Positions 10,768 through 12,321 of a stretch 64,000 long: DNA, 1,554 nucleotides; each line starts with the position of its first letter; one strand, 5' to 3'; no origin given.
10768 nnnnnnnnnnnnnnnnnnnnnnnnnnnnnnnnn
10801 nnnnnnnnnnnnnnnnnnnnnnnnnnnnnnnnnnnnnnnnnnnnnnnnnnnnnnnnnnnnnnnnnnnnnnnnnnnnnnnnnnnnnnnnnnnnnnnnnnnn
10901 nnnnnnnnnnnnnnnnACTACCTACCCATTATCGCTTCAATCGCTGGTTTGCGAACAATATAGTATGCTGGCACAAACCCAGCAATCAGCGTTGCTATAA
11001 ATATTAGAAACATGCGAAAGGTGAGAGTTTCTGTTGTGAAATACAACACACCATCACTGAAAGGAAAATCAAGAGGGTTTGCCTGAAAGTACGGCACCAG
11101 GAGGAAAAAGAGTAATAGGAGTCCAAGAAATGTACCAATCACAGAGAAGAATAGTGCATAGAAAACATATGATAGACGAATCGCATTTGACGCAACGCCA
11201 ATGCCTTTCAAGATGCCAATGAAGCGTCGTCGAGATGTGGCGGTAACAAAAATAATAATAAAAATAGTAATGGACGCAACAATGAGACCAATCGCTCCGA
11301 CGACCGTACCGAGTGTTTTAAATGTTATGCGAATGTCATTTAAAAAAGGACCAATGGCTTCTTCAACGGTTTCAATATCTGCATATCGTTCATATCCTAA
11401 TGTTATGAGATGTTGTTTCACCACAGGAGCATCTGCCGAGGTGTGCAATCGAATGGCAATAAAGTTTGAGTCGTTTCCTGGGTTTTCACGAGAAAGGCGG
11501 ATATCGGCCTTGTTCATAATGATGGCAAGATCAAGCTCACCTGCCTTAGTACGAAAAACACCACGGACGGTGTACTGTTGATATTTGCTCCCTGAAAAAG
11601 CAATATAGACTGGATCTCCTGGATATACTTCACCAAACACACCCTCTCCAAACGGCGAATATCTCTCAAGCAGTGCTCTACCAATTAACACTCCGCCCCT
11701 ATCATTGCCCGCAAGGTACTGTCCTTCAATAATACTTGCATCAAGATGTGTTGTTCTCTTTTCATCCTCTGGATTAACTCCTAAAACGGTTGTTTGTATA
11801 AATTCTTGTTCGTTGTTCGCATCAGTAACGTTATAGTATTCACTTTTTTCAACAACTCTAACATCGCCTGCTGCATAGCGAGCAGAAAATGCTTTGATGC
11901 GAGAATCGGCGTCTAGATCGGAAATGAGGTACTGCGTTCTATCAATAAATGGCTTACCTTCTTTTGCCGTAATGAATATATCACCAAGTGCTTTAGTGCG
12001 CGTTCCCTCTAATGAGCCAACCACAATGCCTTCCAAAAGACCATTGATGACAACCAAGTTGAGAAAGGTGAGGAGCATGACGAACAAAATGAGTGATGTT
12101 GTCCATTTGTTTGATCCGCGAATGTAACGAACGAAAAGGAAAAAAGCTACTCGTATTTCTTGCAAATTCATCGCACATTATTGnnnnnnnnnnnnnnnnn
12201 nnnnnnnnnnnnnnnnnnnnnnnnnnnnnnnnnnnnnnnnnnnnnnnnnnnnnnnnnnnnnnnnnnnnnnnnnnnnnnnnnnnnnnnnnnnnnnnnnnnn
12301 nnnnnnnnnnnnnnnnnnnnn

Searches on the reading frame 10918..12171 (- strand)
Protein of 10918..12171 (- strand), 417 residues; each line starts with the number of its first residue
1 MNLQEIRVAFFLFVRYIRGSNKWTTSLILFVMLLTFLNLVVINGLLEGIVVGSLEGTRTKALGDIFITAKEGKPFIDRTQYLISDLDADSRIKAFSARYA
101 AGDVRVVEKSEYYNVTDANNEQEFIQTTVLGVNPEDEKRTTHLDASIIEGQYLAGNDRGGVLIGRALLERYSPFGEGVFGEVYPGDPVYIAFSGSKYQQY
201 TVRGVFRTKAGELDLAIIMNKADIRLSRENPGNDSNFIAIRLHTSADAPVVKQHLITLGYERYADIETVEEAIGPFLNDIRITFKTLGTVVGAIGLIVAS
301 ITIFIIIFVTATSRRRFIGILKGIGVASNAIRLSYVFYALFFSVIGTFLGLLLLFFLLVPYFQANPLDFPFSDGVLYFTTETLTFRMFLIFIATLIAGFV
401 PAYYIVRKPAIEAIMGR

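Call 3: search_protein_families(library=pfam, proteins=[window:10918-12171:-], max_evalue=0.01)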
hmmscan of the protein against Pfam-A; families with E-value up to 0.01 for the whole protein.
window:10918-12171:- (417 aa): 1 family
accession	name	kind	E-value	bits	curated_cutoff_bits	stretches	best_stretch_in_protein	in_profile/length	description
PF02687.27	FtsX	-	6.5e-12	46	25.5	1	290-409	2-119/120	FtsX-like permease C-terminal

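Call 6: search_protein_families(library=ncbifam, proteins=[window:10918-12171:-], max_evalue=0.01)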
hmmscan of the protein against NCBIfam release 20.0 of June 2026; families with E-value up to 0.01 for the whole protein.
window:10918-12171:- (417 aa): 7 families
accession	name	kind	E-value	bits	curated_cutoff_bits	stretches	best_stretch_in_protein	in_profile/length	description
TIGR02212.1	lolCE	equivalog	8.4e-12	44.7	362.45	1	119-353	102-334/411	lipoprotein-releasing ABC transporter permease subunit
NF007826.0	PRK10535.1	equivalog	6.4e-07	28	966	1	236-413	470-644/648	macrolide ABC transporter ATP-binding protein/permease MacB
NF038346.1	FtsX_actino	exception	8.4e-07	28.6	250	1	265-399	164-296/308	permease-like cell division protein FtsX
NF008357.0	PRK11146.1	exception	1.1e-05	24.5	439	1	105-353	90-337/414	lipoprotein-releasing ABC transporter permease subunit LolE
TIGR03434.1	ADOP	subfamily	1.4e-05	23.4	622.3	1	276-413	263-398/803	ADOP family duplicated permease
NF038347.1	FtsX_Gpos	exception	0.001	18.5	225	1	280-374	163-257/296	permease-like cell division protein FtsX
TIGR02213.1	lolE_release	exception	0.0014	17.6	540.35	1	125-353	108-334/411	lipoprotein-releasing ABC transporter permease subunit LolE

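Call 23: search_solved_structures(query=window:10918-12171:-, max_evalue=0.01)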
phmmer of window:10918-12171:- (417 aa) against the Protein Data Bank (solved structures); distinct sequences matched with E-value up to 0.01: 6.
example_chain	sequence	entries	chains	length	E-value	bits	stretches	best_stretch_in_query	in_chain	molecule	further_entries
9o9x_C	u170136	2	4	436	0.0001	24.8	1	280-399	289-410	ABC transporter permease YtrF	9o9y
5nik_J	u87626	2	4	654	0.00011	24.6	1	236-361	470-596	Macrolide export ATP-binding/permease protein MacB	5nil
5gko_A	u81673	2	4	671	0.00016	24.1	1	241-406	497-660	Macrolide export ATP-binding/permease protein MacB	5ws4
7mdx_B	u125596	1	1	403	0.0022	20.4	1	127-408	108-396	Lipoprotein-releasing system transmembrane protein LolE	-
7arh_E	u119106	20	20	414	0.0022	20.4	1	127-408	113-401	Lipoprotein-releasing system transmembrane protein LolE | Lipoprotein transporter subunit LolE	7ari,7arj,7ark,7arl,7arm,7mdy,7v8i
5lil_A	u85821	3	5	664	0.0033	19.8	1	277-404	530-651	Macrolide export ATP-binding/permease protein MacB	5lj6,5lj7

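Call 42: find_related_loci(query=A3, collection=metagenome_contigs, flank=10000)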
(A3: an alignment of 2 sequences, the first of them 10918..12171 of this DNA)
Query A3 (417 aa) in metagenome_contigs; peptide patterns used: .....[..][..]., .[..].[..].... (x = any residue, [..] = any of these).
600 stretches matched a pattern (row limit reached: there are more); 113 encode a relative of the query (tblastn E <= 1e-3); the best 80 are kept; 80 distinct loci.
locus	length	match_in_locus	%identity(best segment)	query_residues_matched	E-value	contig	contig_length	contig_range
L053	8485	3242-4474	39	6-417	1e-95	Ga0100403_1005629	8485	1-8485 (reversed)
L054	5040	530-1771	39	4-417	6e-92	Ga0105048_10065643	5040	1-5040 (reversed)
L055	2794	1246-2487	38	3-417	8e-93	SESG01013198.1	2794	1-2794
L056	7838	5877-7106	39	6-417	4e-90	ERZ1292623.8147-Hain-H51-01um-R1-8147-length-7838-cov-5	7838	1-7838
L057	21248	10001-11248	38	3-417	1e-89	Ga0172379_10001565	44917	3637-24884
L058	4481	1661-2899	38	5-417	4e-90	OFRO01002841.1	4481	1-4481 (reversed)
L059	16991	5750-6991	40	1-417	1e-89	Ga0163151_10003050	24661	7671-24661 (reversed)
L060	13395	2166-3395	39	6-417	7e-89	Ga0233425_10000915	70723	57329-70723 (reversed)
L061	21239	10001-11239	39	4-417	2e-88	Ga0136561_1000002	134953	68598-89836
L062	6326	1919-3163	38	2-417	2e-88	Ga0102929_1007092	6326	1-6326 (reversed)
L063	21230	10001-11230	39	6-417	2e-88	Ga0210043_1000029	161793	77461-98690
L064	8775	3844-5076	38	5-417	4e-88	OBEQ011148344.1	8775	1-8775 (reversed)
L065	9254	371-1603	37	5-417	8e-88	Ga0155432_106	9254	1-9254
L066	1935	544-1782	39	4-417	6e-92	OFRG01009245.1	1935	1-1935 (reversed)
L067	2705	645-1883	39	4-417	7e-90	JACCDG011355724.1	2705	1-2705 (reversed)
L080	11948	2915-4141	37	8-417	3e-84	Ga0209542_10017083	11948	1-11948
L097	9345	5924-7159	35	5-417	9e-83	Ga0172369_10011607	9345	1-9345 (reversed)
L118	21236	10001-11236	35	5-417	1e-79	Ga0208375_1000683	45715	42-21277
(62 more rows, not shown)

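Call 55: search_solved_structures(query=A4, max_evalue=0.01)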
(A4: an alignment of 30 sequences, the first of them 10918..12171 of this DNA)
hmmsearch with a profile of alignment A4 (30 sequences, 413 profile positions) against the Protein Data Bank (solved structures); distinct sequences matched with E-value up to 0.01: 11.
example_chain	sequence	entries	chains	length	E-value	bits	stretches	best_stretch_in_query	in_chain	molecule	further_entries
5gko_A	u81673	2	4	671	9.6e-10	41.4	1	210-398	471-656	Macrolide export ATP-binding/permease protein MacB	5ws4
9o9x_C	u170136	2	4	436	2.9e-09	39.8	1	191-409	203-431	ABC transporter permease YtrF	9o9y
9w2w_A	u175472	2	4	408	3e-07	33.1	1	8-349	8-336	LolF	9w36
9w35_A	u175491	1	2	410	3.3e-07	33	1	8-349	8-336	LolF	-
9w37_A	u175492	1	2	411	3.3e-07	33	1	8-349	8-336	LolF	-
5nik_J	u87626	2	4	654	4e-07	32.7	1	231-351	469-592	Macrolide export ATP-binding/permease protein MacB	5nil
5lil_A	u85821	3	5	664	7.5e-06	28.6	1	233-381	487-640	Macrolide export ATP-binding/permease protein MacB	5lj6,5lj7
5xu1_M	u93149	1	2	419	1.5e-05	27.6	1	266-351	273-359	ABC transporter permeae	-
7mdx_A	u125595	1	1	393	0.0006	22.3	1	179-371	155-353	Lipoprotein-releasing system transmembrane protein LolC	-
7arh_C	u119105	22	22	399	0.00062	22.2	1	180-371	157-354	Lipoprotein-releasing ABC transporter permease subunit LolC | Lipo-releasing system transmembrane protein lolC | Lipoprotein-releasing system transmembrane prot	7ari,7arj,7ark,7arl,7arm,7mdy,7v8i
8idb_C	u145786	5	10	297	0.0007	22.1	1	279-364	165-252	Cell division protein FtsX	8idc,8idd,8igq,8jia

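Call 69: search_protein_families(library=pfam, proteins=[L133:11015-12019:+, L133:12027-12443:+], max_evalue=0.01)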
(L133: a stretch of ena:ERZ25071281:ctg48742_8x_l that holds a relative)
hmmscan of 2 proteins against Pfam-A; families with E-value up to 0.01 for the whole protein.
L133:11015-12019:+ (334 aa): 2 families
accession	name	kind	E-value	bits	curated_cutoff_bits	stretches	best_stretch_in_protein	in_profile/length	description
PF13651.11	EcoRI_methylase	-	1.6e-119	399.7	26.4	1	9-331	1-343/345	Adenine-specific methyltransferase EcoRI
PF05175.20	MTS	-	0.0062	16.6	23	0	114-170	53-113/170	Methyltransferase small domain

L133:12027-12443:+ (139 aa): 1 family
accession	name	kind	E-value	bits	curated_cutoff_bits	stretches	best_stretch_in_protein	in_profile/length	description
PF03235.19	GmrSD_N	-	3.2e-15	57.2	33.2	1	33-112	12-105/199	GmrSD restriction endonuclease, N-terminal domain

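Call 96: search_protein_families(library=pfam, proteins=[L097:2684-4114:+, L097:1620-2642:-, L097:319-1317:+, L118:2995-4380:+, L080:9580-11946:-], max_evalue=0.001)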
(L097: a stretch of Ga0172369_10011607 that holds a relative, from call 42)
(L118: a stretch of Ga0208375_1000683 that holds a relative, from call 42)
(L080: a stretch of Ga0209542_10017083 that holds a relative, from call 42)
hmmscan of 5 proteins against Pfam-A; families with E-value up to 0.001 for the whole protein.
L097:2684-4114:+ (476 aa): 3 families
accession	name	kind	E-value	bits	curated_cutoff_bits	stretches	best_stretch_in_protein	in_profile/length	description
PF00932.25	LTD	-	3.4e-26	92.2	34.3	2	21-128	4-108/109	Lamin Tail Domain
PF18911.6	PKD_4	-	7.4e-06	26.4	27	1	228-265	34-67/85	PKD domain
PF00801.26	PKD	-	0.00039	20.8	23.5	0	233-265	34-64/80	PKD domain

L097:1620-2642:- (340 aa): 2 families
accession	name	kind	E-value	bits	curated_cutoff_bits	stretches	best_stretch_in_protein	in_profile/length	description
PF00294.29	PfkB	-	1.2e-31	110.6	25.8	1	60-315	37-297/302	pfkB family carbohydrate kinase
PF08543.17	Phos_pyr_kin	-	0.00074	19.4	27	0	200-301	116-225/246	Phosphomethylpyrimidine kinase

L097:319-1317:+ (332 aa): 4 families
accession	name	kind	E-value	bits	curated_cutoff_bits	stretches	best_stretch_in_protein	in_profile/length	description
PF02779.29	Transket_pyr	-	1e-39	136.4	27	1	19-183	2-172/174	Transketolase, pyrimidine binding domain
PF02780.25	Transketolase_C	-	6.8e-26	91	25.9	1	210-320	11-124/124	Transketolase, C-terminal domain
PF22613.1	Transketolase_C_1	-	1.4e-05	25.7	27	1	208-315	11-112/113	Transketolase-like TK C-terminal domain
PF17147.9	PFOR_II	-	7.6e-05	23.4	27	1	209-292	1-87/102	Pyruvate:ferredoxin oxidoreductase core domain II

L118:2995-4380:+ (462 aa): 2 families
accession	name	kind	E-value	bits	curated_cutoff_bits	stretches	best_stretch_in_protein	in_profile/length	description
PF00932.25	LTD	-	1.2e-18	67.8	34.3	2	27-133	4-107/109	Lamin Tail Domain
PF00801.26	PKD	-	0.00028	21.3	23.5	1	231-266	31-63/80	PKD domain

L080:9580-11946:- (789 aa): 1 family
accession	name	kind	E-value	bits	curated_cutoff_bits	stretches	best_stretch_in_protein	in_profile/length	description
PF00932.25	LTD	-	4.2e-08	34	34.3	1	312-410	19-108/109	Lamin Tail Domain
